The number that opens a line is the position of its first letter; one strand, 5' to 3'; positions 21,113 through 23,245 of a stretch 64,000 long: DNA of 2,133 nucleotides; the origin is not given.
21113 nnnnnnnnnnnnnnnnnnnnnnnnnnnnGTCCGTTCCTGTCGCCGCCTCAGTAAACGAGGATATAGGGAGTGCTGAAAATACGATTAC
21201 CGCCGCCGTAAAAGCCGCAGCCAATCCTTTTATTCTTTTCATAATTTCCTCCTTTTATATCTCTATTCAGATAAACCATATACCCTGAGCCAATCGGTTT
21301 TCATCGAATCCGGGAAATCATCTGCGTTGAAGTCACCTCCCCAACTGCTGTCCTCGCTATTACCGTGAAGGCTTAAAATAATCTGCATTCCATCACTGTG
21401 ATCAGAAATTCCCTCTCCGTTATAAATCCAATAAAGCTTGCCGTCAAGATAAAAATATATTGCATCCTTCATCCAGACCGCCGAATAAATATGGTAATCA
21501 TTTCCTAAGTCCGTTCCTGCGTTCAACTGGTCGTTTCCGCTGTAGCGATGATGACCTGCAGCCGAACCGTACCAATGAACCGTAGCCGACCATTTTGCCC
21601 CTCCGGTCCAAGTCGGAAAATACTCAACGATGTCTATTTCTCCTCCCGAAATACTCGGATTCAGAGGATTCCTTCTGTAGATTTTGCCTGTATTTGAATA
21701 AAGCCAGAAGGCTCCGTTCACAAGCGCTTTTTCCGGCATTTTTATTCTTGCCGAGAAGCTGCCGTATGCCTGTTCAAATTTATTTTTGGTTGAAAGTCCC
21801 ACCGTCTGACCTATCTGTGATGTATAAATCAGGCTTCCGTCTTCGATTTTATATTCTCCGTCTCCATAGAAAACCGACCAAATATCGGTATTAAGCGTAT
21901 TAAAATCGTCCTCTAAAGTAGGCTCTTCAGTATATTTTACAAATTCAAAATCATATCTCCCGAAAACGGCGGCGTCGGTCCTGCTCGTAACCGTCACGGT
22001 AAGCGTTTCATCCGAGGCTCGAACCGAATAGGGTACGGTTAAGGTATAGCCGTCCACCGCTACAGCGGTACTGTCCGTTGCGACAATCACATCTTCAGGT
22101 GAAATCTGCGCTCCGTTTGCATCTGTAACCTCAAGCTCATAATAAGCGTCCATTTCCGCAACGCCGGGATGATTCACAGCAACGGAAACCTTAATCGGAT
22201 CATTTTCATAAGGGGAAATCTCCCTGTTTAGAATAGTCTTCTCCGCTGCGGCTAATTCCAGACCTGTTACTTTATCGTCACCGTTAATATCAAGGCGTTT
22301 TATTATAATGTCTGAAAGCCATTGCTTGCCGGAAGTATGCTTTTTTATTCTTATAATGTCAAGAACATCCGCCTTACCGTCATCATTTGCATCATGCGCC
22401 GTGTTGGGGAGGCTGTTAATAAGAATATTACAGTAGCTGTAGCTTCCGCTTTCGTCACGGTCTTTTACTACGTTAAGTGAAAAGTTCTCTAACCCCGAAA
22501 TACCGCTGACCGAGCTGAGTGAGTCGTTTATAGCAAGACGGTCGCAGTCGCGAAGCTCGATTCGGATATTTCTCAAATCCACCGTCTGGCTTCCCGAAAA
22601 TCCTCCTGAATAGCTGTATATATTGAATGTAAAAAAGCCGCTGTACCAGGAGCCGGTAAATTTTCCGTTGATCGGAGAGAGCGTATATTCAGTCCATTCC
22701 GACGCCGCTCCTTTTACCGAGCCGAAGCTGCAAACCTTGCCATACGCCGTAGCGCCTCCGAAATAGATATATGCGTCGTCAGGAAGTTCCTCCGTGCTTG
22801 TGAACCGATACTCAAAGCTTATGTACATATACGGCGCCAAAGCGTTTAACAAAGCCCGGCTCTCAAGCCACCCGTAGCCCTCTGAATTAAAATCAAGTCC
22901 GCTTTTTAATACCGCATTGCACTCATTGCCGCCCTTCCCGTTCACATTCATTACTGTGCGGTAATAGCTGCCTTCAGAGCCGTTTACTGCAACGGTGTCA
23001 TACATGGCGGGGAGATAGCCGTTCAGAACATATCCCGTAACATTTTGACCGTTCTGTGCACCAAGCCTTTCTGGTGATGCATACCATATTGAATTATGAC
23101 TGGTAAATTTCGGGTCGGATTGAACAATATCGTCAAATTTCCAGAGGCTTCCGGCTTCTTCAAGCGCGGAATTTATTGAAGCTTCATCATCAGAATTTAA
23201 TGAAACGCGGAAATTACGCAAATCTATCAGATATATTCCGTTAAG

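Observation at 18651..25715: Unassigned ~200-aa module present five times in three adjacent surface proteins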

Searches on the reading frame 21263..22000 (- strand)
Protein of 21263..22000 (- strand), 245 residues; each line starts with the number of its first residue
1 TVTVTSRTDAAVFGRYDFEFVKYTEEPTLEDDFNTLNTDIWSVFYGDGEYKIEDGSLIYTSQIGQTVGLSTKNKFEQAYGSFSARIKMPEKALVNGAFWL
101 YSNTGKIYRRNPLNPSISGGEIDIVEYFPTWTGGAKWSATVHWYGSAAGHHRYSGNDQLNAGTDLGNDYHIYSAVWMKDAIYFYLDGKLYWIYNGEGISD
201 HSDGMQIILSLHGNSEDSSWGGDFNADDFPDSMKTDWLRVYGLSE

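Call 28: search_solved_structures(query=window:21263-22000:-, max_evalue=0.001)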
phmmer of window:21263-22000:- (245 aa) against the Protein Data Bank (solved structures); distinct sequences matched with E-value up to 0.001: 27.
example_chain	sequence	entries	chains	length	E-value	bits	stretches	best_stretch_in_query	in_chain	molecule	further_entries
8xph_A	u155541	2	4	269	1.2e-09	41.5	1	42-243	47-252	Laminarinase PtLam | Laminarinase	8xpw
8xpk_A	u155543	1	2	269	1.4e-09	41.3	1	42-243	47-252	Laminarinase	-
6jh5_A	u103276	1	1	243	4.5e-09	39.6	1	50-242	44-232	LamCAT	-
3azx_A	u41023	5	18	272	8.6e-09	38.7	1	66-241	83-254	Laminarinase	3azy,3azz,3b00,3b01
4dfs_A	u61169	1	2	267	1.7e-08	37.7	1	66-241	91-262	Glycoside hydrolase, family 16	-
4crq_A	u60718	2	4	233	1.9e-08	37.6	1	67-241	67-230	ENDO-1,3-BETA-GLUCANASE, FAMILY GH16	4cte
6jhj_A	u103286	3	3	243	2.7e-08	37.1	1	50-242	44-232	LamCAT | laminarinase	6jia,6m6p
7wwc_A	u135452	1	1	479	4.2e-08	36.4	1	68-241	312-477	beta-1,3(4)-glucanase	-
7ww4_A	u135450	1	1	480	4.3e-08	36.4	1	68-241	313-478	beta-1,3(4)-glucanase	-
5wut_A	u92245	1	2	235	1.7e-07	34.4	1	45-241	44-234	ULam111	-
3atg_A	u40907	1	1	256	5.6e-07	32.8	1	67-242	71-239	GLUCANASE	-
2vy0_A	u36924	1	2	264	8.3e-07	32.2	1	54-242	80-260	ENDO-BETA-1,3-GLUCANASE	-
4bq1_A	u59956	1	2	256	1.5e-06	31.4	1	44-241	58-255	ENDO-1,3-BETA-GLUCANASE, FAMILY GH16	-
4bow_A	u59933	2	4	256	8e-06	29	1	44-241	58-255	ENDO-1,3-BETA-GLUCANASE, FAMILY GH16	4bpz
9vmv_A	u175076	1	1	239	8.1e-06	29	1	67-242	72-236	Beta-1,3-glucanase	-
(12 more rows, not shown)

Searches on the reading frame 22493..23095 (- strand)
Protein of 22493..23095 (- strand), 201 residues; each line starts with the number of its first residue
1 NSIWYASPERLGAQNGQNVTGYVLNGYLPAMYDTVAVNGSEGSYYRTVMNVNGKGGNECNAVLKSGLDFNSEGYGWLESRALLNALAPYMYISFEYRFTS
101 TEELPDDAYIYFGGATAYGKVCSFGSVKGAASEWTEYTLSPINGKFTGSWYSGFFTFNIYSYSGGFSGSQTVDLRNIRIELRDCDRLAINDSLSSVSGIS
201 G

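Call 34: search_solved_structures(query=A3, max_evalue=10)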
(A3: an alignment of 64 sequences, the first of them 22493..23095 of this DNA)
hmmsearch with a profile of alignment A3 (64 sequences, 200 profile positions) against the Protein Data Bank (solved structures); distinct sequences matched with E-value up to 10: 1.
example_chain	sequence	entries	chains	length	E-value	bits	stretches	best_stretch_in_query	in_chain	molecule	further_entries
6l2w_A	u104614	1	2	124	0.02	18.1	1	149-185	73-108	freshwater cyanophage protein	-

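Call 43: predict_structure(alignment_id=A3)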
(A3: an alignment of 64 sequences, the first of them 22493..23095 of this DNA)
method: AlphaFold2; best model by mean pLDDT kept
length: 201 residues; sequences in the alignment: 64
mean_pLDDT: 95.6   pTM: 0.90
mean pLDDT of the five models: 95.6, 95.5, 95.2, 95.2, 94.9
residues with pLDDT >= 90: 187; 70-90: 12; 50-70: 2; < 50: 0
segments of 3 or more residues with pLDDT < 50: none
pLDDT, mean of each block of 10 residues (from residue 1): 96 98 87 97 98 96 98 97 97 98 97 96 93 95 94 98 96 98 97 89 51
secondary structure, 60 per line:
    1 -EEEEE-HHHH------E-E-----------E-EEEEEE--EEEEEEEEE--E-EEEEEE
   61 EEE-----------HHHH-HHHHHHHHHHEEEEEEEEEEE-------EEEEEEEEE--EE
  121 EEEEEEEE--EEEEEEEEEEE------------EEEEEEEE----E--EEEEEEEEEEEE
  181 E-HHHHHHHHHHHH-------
elements in order: E2-6 H8-11 E34-39 E42-50 E55-63 H75-78 H80-89 E90-100 E108-116 E119-128 E131-141 E154-161 E169-181 H183-194
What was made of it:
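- On Carbohydrate-binding module (CAZy definition): AlphaFold2 model of a single copy at pLDDT 95.6 and pTM 0.90 (call 43).
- Checked: AlphaFold2 models it confidently as part of the module (call 43).
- The AlphaFold2 model is confident: pLDDT 95.6, pTM 0.90, a compact beta-sandwich (call 43).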

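Call 47: fold_search(model_id=the predicted structure, library=pdb)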
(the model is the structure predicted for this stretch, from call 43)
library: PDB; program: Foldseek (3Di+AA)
matches with E <= 10: 882; with E <= 0.001: 12
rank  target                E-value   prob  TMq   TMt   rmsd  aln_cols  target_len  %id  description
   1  8a28_A                3.4e-05  1.00  0.35  0.21   9.5       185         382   11  Structure of the astacin zymogen of LAST-MAM from Limulus polyphemus (released 2022-10-19)
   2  6zps_AAA              9.7e-05  1.00  0.45  0.18   6.1       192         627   11  Structure of Unliganded MgGH51 a-L-Arabinofuranosidase Crystal Type 3 Collected at 2.75 A (released 2020-11-11)
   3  1k42_MODEL_1_A        1.1e-04  1.00  0.41  0.46   6.5       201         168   13  The Solution Structure of the CBM4-2 Carbohydrate Binding Module from a Thermostable Rhodothermus marinus Xyla (released 2002-05-29)
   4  2y6j                  1.5e-04  1.00  0.38  0.44   7.4       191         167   11  X-2 engineered mutated CBM4-2 Carbohydrate Binding Module from a Thermostable Rhodothermus marinus Xylanase (released 2012-03-07)
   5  4bq3_A                3.3e-04  1.00  0.43  0.15   6.7       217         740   12  Structural analysis of an exo-beta-agarase (released 2013-08-14)
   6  8q2a_A                3.7e-04  1.00  0.39  0.34   8.2       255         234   11  TtX122B - A domain of unknown function from the Teredinibacter turnerae protein TERTU_2913 (released 2024-03-13)
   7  3p6b_A                3.9e-04  1.00  0.43  0.46   6.2       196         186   10  The crystal structure of CelK CBM4 from Clostridium thermocellum (released 2011-08-24)
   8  1umi_A                4.6e-04  0.98  0.28  0.29   7.7       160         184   13  Structural basis of sugar-recognizing ubiquitin ligase (released 2004-04-06)
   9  7r1e_A                5.5e-04  1.00  0.36  0.15   6.0       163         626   12  Mosquitocidal Cry11Ba determined at pH 10.4 from naturally-occurring nanocrystals by Serial femtosecond crystallograph (released 2022-07-27)
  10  2e31_A                7.0e-04  0.97  0.28  0.24   7.4       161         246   14  Structural basis for selection of glycosylated substrate by SCFFbs1 ubiquitin ligase (released 2007-03-20)
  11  8ic1_A                8.3e-04  1.00  0.42  0.21   5.6       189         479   11  endo-alpha-D-arabinanase EndoMA1 D51N mutant from Microbacterium arabinogalactanolyticum in complex with arabinooligos (released 2023-08-16)
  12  7zkq_A                8.8e-04  0.97  0.34  0.32   9.4       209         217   11  Early Pp module assembly intermediate of complex I (released 2022-11-23)
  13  9fyq_C                1.1e-03  0.97  0.34  0.19  12.0       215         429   12  Cryo-EM structure of native SV2A in complex with TeNT-Hc, gangliosides and Pro-Macrobody 5 (released 2025-05-21)
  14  2rj2                  1.2e-03  0.95  0.27  0.29   7.7       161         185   14  Crystal Structure of the Sugar Recognizing SCF Ubiquitin Ligase at 1.7 Resolution (released 2008-10-14)
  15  8zqf                  1.3e-03  0.97  0.35  0.36   7.1       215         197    9  Crystal structure of a novel alginate-binding carbohydrate binding module (released 2024-06-12)
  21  7yaq                  1.7e-03  0.99  0.35  0.42   8.0       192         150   10  Phloem lectin (PP2)C34S mutant (released 2023-03-08)
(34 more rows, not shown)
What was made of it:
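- Closest known: MAM domain / Fbs1 sugar-binding domain / PP2 phloem lectin. Same: Weak Foldseek neighbours with the same jelly-roll topology class (8a28 at E 3e-5, 1umi, 7yaq; call 47).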

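Call 62: find_homologous_proteins(query=A3, max_evalue=0.001)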
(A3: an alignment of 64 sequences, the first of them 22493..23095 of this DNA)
Query A3 (64 sequences) (201 aa, profile of the alignment): 2 proteins with E <= 0.001 among 3210 candidates.
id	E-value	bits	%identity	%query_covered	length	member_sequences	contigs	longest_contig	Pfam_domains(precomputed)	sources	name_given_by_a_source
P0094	1.8e-10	59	71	3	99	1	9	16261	-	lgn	-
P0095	8.2e-10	57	42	12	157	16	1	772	-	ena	-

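Call 74: fold_search(model_id=the predicted structure, library=viral)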
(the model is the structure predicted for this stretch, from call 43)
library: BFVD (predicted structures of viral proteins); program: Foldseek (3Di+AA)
matches with E <= 10: 1843; with E <= 0.001: 85
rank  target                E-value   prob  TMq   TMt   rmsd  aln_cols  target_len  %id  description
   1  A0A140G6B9            1.7e-05  1.00  0.40  0.21   9.2       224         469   12  Minor tail protein [Arthrobacter phage KellEzio]
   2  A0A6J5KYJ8            1.8e-05  1.00  0.39  0.18   7.5       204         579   11  Uncharacterized protein [uncultured Caudovirales phage]
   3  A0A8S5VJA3            2.5e-05  1.00  0.43  0.29   6.3       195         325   12  (no name in the UniProt tables at hand)
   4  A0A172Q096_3          3.2e-05  1.00  0.40  0.08  12.0       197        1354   17  F5/8 type C domain-containing protein [Acinetobacter phage vB_AbaM_ME3]
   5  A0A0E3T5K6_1          3.8e-05  1.00  0.32  0.09  10.4       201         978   10  Tail fiber [Bacillus phage Stills]
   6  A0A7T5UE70            4.5e-05  1.00  0.38  0.23   8.9       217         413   13  (no name in the UniProt tables at hand)
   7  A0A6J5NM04            4.8e-05  1.00  0.46  0.27   6.4       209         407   12  Uncharacterized protein [uncultured Caudovirales phage]
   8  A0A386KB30            5.4e-05  1.00  0.38  0.15  12.4       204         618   15  Minor tail protein [Arthrobacter phage KBurrousTX]
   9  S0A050                5.7e-05  1.00  0.40  0.12   6.2       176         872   15  Structural protein [Cellulophaga phage phi17:2]
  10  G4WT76                6.0e-05  1.00  0.43  0.10   7.9       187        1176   14  (no name in the UniProt tables at hand)
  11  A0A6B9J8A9            6.0e-05  1.00  0.42  0.08   5.9       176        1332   11  (no name in the UniProt tables at hand)
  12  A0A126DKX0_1          6.0e-05  1.00  0.39  0.10   8.7       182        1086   14  (no name in the UniProt tables at hand)
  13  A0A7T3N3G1            6.8e-05  1.00  0.47  0.13   5.8       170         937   12  Minor tail protein [Arthrobacter phage Wollypog]
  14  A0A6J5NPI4            6.8e-05  1.00  0.39  0.27   5.9       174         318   10  Uncharacterized protein [uncultured Caudovirales phage]
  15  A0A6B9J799            6.8e-05  1.00  0.42  0.13  13.2       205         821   16  Minor tail protein [Arthrobacter phage DrYang]
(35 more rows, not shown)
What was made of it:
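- In the viral library the best neighbours are phage tail-fibre domains, including CenC-type CBMs (call 74).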

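Call 83: search_protein_families(library=pfam, alignment_id=A3, max_evalue=1)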
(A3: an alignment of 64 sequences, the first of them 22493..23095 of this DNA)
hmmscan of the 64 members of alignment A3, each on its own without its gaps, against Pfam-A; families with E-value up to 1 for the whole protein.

A. member 1, window:22493-23095:- (201 aa): 0 families

B. families by the number of members that match (of 64 scanned): 22 families
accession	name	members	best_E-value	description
PF02018.23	CBM_4_9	1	0.0054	Carbohydrate binding domain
PF20716.2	ATPTG10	1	0.0061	ATPTG10-like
PF18885.6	DUF5648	1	0.0078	Domain of unknown function (DUF5648)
PF20585.4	Pectate_lyase_5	1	0.015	Putative pectate lyase-like adhesive domain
PF21644.2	ORF158L-like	1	0.016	Histone H3 binding protein ORF158L-like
PF04200.17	Lipoprotein_17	1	0.024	Lipoprotein associated domain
PF25748.1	Herpes_ORF30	1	0.062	Ictalurid herpesvirus ORF30 protein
PF24625.1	DUF7626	1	0.065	Domain of unknown function (DUF7626)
PF12615.13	TraD_N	1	0.1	F sex factor protein N terminal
PF19501.5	PcRGLX_1st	1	0.1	PcRGLX-like N-terminal RIFT barrel domain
PF19588.4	SxtJ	1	0.12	Saxitoxin biosynthesis operon protein SxtJ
PF17829.7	GH115_C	1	0.13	Glycosyl hydrolase family 115 C-terminal domain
PF00970.30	FAD_binding_6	1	0.14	Oxidoreductase FAD-binding domain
PF18317.6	SDH_C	1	0.15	Shikimate 5'-dehydrogenase C-terminal domain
PF04586.22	Peptidase_S78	1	0.16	Caudovirus prohead serine protease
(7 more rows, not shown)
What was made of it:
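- Closest known: CBM4 / CBM9 / CBM16 / CBM22 beta-sandwich carbohydrate-binding modules. Same: One of 64 members gives the best sub-threshold Pfam hit to CBM_4_9 (call 83).
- The best sub-threshold Pfam hit among 64 members is CBM_4_9 (E 0.005, call 83).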
